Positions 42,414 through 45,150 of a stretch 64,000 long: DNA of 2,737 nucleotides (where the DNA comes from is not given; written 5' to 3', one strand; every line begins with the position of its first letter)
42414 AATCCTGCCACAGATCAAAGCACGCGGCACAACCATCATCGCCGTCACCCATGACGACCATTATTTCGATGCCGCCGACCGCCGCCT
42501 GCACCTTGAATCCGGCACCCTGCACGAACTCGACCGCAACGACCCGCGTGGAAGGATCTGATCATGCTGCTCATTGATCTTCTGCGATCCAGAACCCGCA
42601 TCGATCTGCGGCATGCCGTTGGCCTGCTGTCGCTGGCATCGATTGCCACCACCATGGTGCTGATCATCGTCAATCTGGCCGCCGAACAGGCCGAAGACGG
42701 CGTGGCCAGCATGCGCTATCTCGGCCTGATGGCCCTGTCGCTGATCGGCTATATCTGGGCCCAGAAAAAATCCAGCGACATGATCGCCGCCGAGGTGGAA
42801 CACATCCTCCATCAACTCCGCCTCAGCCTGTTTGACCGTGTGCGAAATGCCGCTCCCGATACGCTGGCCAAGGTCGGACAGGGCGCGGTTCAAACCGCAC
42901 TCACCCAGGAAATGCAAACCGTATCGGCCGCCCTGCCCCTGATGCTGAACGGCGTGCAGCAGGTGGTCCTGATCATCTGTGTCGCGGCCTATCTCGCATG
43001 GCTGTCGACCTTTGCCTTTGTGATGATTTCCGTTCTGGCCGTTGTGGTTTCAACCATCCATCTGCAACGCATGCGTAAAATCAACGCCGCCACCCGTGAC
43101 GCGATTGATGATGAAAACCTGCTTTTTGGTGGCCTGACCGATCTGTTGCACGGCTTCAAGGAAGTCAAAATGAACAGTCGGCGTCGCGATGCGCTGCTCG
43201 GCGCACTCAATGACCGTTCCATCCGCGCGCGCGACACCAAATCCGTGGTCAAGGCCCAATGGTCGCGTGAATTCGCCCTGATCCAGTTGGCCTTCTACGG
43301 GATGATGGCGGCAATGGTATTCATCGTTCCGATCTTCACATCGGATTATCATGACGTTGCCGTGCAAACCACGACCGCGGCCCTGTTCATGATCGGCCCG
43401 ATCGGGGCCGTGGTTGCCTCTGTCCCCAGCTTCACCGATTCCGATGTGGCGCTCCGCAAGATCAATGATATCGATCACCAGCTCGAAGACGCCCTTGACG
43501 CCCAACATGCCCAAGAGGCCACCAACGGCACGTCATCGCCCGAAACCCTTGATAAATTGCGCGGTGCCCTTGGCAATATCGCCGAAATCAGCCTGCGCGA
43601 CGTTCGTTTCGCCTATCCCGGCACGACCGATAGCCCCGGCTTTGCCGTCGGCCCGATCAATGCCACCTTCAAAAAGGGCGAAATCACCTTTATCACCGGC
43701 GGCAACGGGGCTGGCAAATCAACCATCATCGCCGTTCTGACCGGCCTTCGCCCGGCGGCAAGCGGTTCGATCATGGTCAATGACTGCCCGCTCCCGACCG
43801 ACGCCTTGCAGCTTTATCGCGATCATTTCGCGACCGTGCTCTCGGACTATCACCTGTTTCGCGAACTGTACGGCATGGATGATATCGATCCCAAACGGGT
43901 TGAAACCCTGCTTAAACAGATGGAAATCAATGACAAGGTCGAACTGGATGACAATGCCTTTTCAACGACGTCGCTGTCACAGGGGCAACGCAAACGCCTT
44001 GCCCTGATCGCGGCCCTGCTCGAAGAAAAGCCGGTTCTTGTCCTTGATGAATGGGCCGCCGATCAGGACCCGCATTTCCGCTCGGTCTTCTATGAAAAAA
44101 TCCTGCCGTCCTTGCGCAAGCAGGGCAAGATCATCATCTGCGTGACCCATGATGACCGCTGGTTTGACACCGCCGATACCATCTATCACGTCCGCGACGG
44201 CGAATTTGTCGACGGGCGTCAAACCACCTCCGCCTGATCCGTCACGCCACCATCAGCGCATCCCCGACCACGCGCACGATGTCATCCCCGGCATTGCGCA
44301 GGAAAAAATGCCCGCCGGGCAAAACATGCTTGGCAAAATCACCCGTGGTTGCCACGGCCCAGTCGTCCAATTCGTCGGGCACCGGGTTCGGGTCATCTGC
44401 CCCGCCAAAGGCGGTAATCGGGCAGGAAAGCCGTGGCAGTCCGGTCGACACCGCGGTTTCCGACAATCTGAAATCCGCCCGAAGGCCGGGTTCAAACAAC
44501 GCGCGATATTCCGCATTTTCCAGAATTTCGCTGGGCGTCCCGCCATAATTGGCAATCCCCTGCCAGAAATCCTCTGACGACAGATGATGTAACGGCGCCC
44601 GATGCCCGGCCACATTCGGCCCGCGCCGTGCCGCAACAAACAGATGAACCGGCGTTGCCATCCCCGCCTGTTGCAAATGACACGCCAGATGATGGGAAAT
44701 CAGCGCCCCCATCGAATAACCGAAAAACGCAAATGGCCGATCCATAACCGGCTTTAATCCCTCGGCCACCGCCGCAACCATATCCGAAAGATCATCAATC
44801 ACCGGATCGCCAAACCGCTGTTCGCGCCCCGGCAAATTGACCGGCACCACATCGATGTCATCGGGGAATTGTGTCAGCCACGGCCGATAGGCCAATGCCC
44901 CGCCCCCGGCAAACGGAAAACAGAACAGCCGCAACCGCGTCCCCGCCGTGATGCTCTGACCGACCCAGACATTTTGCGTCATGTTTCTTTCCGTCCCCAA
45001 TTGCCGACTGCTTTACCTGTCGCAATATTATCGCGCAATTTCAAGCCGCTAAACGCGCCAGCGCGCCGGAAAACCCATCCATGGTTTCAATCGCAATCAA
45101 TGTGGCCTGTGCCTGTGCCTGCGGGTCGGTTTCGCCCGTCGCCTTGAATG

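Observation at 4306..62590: Lipopeptide-type assembly line and aryl-polyene-type lipid operon sit side by side with shared accessory genes between them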

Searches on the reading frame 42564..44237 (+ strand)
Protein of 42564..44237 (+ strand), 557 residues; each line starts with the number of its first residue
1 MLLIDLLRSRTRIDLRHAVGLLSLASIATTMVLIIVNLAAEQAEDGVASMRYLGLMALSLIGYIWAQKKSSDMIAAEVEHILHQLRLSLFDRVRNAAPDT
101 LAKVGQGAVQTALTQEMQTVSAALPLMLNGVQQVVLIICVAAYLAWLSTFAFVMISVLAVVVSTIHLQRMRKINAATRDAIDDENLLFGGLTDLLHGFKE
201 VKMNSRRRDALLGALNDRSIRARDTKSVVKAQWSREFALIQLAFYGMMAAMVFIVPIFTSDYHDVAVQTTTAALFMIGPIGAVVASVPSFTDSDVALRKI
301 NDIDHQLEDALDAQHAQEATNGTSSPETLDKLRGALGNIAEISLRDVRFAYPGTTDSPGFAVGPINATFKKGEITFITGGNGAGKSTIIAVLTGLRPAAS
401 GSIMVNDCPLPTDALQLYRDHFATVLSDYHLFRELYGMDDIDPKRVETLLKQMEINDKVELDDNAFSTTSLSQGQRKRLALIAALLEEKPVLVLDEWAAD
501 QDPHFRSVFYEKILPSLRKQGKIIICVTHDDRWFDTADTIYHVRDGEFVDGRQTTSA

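Call 7: search_protein_families(library=pfam, proteins=[window:42564-44237:+])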
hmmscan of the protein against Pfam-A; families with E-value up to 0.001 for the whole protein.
window:42564-44237:+ (557 aa): 6 families
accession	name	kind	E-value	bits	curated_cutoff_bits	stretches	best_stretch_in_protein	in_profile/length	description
PF00005.33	ABC_tran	-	2.5e-26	93.4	25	1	364-498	3-136/137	ABC transporter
PF02463.25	SMC_N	-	4.2e-08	33.3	40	1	449-544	126-212/220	RecF/RecN/SMC N terminal domain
PF13304.12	AAA_21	-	2.2e-07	31.7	27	0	454-530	221-299/304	AAA domain, putative AbiEii toxin, Type IV TA system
PF13191.12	AAA_16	-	2.4e-05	25.3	32.6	1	372-503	24-149/167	AAA ATPase domain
PF13555.12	AAA_29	-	5.2e-05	23.4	27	1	368-398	18-49/61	P-loop containing region of AAA domain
PF00664.28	ABC_membrane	-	0.00021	21.5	28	1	74-276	65-268/274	ABC transporter transmembrane region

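Call 25: search_protein_families(library=ncbifam, proteins=[window:42564-44237:+], max_evalue=0.01)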
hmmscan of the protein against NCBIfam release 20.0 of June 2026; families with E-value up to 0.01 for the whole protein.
window:42564-44237:+ (557 aa): 172 families (the best 25 are shown)
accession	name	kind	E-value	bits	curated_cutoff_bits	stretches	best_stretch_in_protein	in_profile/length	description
TIGR01194.1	cyc_pep_trnsptr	subfamily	4.5e-98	329.2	286.2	1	4-551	9-550/554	cyclic peptide export ABC transporter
NF007813.0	PRK10522.1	equivalog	1.2e-95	321.3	604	1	3-549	3-528/547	multidrug ABC transporter permease/ATP-binding protein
TIGR02868.1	CydC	equivalog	3.3e-36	125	329.05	1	81-530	84-529/530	thiol reductant ABC exporter subunit CydC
TIGR02857.1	CydD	equivalog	1.8e-33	116.3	435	2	325-542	320-528/529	thiol reductant ABC exporter subunit CydD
TIGR02203.1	MsbA_lipidA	equivalog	7e-32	110.6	602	1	18-549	20-547/572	lipid A export permease/ATP-binding protein MsbA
TIGR04521.1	ECF_ATPase_2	equivalog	1.3e-23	83.4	330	1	342-550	1-225/279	energy-coupling factor transporter ATPase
NF008381.0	PRK11176.1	equivalog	8.3e-23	80.6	867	1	24-550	37-558/582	lipid A ABC transporter ATP-binding protein/permease MsbA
NF008364.0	PRK11160.1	equivalog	1.1e-22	80.4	630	1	80-550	90-554/575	heme ABC transporter ATP-binding protein/permease CydC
TIGR00958.1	3a01208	subfamily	5.5e-22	77.8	874.6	1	341-550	478-693/711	antigen peptide transporter 2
TIGR03375.1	type_I_sec_LssB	subfamily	4.9e-21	74.7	693.1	1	134-549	275-680/696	type I secretion system permease/ATPase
NF045513.1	HepA_fam_ABC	equivalog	6.8e-21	74.3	725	1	77-549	122-587/610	heterocyst formation ABC transporter subunit HepA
TIGR02204.1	MsbA_rel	hypoth_equivalog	3e-20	72.4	780.4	1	78-550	86-554/576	ABC transporter, permease/ATP-binding protein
TIGR04520.1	ECF_ATPase_1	equivalog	1.5e-19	70.5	315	2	444-550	115-216/269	energy-coupling factor transporter ATPase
NF008379.0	PRK11174.1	equivalog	2.2e-19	69.6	684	1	361-550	365-563/588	heme ABC transporter permease/ATP-binding protein CydD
TIGR02673.1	FtsE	equivalog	2.3e-19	69.9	264.85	1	342-537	2-203/214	cell division ATP-binding protein FtsE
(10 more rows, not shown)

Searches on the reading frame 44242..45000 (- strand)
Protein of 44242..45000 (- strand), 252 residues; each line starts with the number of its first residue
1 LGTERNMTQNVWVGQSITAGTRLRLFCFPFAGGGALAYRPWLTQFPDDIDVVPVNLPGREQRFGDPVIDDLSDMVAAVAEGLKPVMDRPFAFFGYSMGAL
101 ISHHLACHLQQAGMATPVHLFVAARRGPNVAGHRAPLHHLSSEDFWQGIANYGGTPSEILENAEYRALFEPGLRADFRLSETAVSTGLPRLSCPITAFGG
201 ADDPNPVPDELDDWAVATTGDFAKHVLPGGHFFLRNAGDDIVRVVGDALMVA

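Call 7: search_protein_families(library=pfam, proteins=[window:44242-45000:-])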
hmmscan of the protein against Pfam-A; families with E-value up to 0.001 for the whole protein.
window:44242-45000:- (252 aa): 1 family
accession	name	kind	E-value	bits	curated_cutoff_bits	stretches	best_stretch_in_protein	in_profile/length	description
PF00975.26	Thioesterase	-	3.3e-39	135.9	26.4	1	24-245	2-222/226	Thioesterase domain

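Call 14: find_encoding_contigs(protein=window:44242-45000:-, flank=10000, max_places=10)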
Protein window:44242-45000:- (252 aa): no gene with exactly this product is on record in the collection.

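Call 15: find_encoding_contigs(protein=window:44242-44982:-, flank=10000, max_places=10)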
Protein window:44242-44982:- (246 aa): no gene with exactly this product is on record in the collection.

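Call 25: search_protein_families(library=ncbifam, proteins=[window:44242-45000:-], max_evalue=0.01)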
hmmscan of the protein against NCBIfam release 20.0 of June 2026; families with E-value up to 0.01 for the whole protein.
window:44242-45000:- (252 aa): 5 families
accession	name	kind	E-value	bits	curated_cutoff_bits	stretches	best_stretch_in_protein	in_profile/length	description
NF040607.1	mycolic_Pks13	equivalog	0.00018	19.1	2100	1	22-115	1423-1507/1680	polyketide synthase Pks13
TIGR03695.1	menH_SHCHC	equivalog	0.0012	18.3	208.55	1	38-111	18-94/252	2-succinyl-6-hydroxy-2,4-cyclohexadiene-1-carboxylate synthase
NF051488.1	bifunc_PcaDC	exception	0.0013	17.9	390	1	40-109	30-99/375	bifunctional 3-oxoadipate enol-lactonase/4-carboxymuconolactone decarboxylase PcaDC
NF008340.0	PRK11126.1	equivalog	0.0037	16.5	261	1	47-114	38-104/255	2-succinyl-6-hydroxy-2,4-cyclohexadiene-1-carboxylate synthase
TIGR01738.1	bioH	equivalog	0.0078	15.9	206.95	1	38-111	20-88/245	pimeloyl-ACP methyl ester esterase BioH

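Call 41: find_homologous_proteins(query=window:44242-44982:-, max_evalue=1e-20)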
Query window:44242-44982:- (246 aa): 1598 proteins with E <= 1e-20 among 3252 candidates; the best 120 are listed.
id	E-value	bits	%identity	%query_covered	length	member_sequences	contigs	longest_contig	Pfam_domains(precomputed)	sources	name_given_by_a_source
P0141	4.4e-148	510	90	100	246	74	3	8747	PF00975.27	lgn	-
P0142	4.1e-139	480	82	99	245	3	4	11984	PF12697.14,PF00975.27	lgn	-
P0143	4.6e-137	474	82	100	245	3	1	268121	PF12697.14,PF00975.27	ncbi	-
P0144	8.8e-131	453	77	99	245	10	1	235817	PF12697.14,PF00975.27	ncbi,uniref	ncbi:thioesterase II family protein [Thalassospira alkalitolerans]|uniref:thioesterase II family pro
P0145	1.9e-119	416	72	99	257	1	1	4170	PF12697.14,PF00975.27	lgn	-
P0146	2.1e-105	370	91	73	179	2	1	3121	PF00975.27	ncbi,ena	-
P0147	7.8e-93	329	60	99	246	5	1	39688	PF12697.14,PF00975.27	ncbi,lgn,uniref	ncbi:MAG: alpha/beta fold hydrolase [Thalassospira sp.]|uniref:thioesterase II family protein n=1 Ta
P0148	1.9e-91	324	64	93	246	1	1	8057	PF00561.27,PF00975.27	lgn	-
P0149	2.9e-88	314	60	93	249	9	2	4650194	PF00975.27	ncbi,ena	-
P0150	8.4e-88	312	62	93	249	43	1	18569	PF12697.14,PF00975.27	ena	-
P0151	1.2e-87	312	56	94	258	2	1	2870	PF12697.14,PF00975.27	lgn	-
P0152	3.3e-87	310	59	94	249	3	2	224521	PF00975.27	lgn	-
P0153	1.3e-86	308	58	93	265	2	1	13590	PF12697.14,PF00561.27,PF00975.27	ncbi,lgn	ncbi:MAG: thioesterase II family protein [Pseudomonadota bacterium]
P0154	5.9e-86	306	59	93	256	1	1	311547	PF12697.14,PF00975.27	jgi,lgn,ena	-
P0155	1.6e-85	305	56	93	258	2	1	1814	PF12697.14,PF00975.27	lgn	-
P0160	5.4e-81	290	52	99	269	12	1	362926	PF12697.14,PF00975.27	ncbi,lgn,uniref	ncbi:thioesterase [Thalassospira sp. NFXS8]|uniref:thioesterase II family protein n=1 Tax=Thalassosp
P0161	3.2e-79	284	50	99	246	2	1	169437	PF12697.14,PF00975.27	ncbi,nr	ncbi:thioesterase II family protein [Thalassospira mesophila]|nr:alpha/beta fold hydrolase [Thalasso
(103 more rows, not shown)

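Call 42: find_encoding_contigs(protein=P0149, flank=10000, max_places=2)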
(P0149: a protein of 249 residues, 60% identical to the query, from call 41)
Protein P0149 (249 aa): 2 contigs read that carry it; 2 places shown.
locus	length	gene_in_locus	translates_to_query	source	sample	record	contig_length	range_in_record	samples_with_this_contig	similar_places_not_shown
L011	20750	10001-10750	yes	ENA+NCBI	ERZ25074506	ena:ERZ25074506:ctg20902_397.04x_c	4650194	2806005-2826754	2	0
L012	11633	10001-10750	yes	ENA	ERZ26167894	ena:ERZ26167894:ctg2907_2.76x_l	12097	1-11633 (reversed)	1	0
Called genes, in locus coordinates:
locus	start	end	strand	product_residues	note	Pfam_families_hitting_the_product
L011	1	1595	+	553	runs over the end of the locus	PF02321:OEP (weak)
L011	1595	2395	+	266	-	-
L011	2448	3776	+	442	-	-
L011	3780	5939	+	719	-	PF02163:Peptidase_M50 (weak)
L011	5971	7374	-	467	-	PF03315:SDH_beta, PF03313:SDH_alpha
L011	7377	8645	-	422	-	PF00464:SHMT, PF00155:Aminotran_1_2, PF01212:Beta_elim_lyase (faint), PF01041:DegT_DnrJ_EryC1 (weak)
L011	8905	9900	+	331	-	PF01965:DJ-1_PfpI, PF12833:HTH_18, PF00165:HTH_AraC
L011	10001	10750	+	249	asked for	PF00975:Thioesterase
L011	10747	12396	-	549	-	PF00664:ABC_membrane, PF02463:SMC_N (faint), PF00005:ABC_tran, PF13304:AAA_21 (faint)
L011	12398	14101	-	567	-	PF00005:ABC_tran, PF02463:SMC_N (faint), PF13304:AAA_21 (faint)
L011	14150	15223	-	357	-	PF00291:PALP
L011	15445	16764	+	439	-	PF12974:Phosphonate-bd, PF16868:NMT1_3, PF09084:NMT1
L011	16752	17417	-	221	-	-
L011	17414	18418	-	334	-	PF04392:ABC_sub_bind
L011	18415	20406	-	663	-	PF07690:MFS_1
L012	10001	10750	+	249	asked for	PF00975:Thioesterase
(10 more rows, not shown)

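Call 43: find_encoding_contigs(protein=P0161, flank=10000, max_places=2)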
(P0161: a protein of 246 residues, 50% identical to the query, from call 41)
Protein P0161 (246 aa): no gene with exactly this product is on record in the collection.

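Call 63: find_encoding_contigs(protein=P0154, flank=10000, max_places=2)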
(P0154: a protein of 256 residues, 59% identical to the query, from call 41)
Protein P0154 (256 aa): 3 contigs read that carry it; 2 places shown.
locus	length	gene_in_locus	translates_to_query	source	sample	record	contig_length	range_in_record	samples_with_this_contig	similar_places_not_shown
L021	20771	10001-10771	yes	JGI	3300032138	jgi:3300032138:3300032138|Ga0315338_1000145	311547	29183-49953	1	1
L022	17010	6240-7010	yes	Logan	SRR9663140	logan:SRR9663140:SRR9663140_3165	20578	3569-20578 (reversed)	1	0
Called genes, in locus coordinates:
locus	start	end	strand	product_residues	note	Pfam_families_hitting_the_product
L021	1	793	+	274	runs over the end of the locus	PF00005:ABC_tran, PF09818:ABC_ATPase (faint), PF13401:AAA_22 (faint)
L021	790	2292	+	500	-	PF00221:Lyase_aromatic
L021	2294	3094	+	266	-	PF05013:FGase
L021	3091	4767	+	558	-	PF17391:Urocanase_N, PF01175:Urocanase, PF17392:Urocanase_C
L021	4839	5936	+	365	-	PF03480:DctP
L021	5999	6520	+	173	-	PF04290:DctQ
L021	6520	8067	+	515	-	PF06808:DctM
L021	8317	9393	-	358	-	PF00069:Pkinase, PF07714:PK_Tyr_Ser-Thr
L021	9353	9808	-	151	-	-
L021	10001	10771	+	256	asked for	PF00975:Thioesterase, PF12697:Abhydrolase_6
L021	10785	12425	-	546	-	PF00664:ABC_membrane (faint), PF00005:ABC_tran, PF02463:SMC_N (faint), PF13304:AAA_21 (faint)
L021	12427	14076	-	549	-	PF00005:ABC_tran, PF13304:AAA_21 (faint)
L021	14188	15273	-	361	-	PF00291:PALP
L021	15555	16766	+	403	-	PF16868:NMT1_3, PF12974:Phosphonate-bd, PF09084:NMT1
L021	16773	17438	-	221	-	-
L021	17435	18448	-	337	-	PF04392:ABC_sub_bind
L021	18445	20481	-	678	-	PF06779:MFS_4 (weak), PF07690:MFS_1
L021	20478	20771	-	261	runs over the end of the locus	-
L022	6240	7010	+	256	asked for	PF00975:Thioesterase, PF12697:Abhydrolase_6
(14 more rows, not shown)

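Call 64: find_encoding_contigs(protein=P0160, flank=10000, max_places=2)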
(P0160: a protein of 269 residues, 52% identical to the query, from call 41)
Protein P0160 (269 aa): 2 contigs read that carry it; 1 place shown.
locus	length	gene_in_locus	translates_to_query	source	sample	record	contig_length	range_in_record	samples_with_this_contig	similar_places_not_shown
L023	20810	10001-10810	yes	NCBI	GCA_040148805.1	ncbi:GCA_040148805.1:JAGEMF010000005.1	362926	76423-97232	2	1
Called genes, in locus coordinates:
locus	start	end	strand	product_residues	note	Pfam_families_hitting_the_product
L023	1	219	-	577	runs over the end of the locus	PF00005:ABC_tran, PF02463:SMC_N (faint), PF13304:AAA_21 (weak)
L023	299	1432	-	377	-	PF00291:PALP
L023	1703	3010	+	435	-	PF16868:NMT1_3, PF12974:Phosphonate-bd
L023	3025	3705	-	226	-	PF00583:Acetyltransf_1 (weak)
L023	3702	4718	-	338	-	PF04392:ABC_sub_bind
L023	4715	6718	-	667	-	PF07690:MFS_1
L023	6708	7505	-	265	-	-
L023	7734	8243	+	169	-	PF05128:DUF697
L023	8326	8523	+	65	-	-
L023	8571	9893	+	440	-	PF01145:Band_7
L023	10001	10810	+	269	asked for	PF00975:Thioesterase, PF12697:Abhydrolase_6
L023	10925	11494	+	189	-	PF05128:DUF697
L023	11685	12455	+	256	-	-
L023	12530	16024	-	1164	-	PF00501:AMP-binding, PF13489:Methyltransf_23, PF08241:Methyltransf_11, PF08242:Methyltransf_12, PF13649:Methyltransf_25, PF13847:Methyltransf_31, PF00501:AMP-binding, PF13193:AMP-binding_C, +2 more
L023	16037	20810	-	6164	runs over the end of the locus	PF00668:Condensation, PF00698:Acyl_transf_1, PF00668:Condensation, PF00501:AMP-binding, PF00550:PP-binding, PF00668:Condensation, PF00501:AMP-binding, PF13193:AMP-binding_C, +16 more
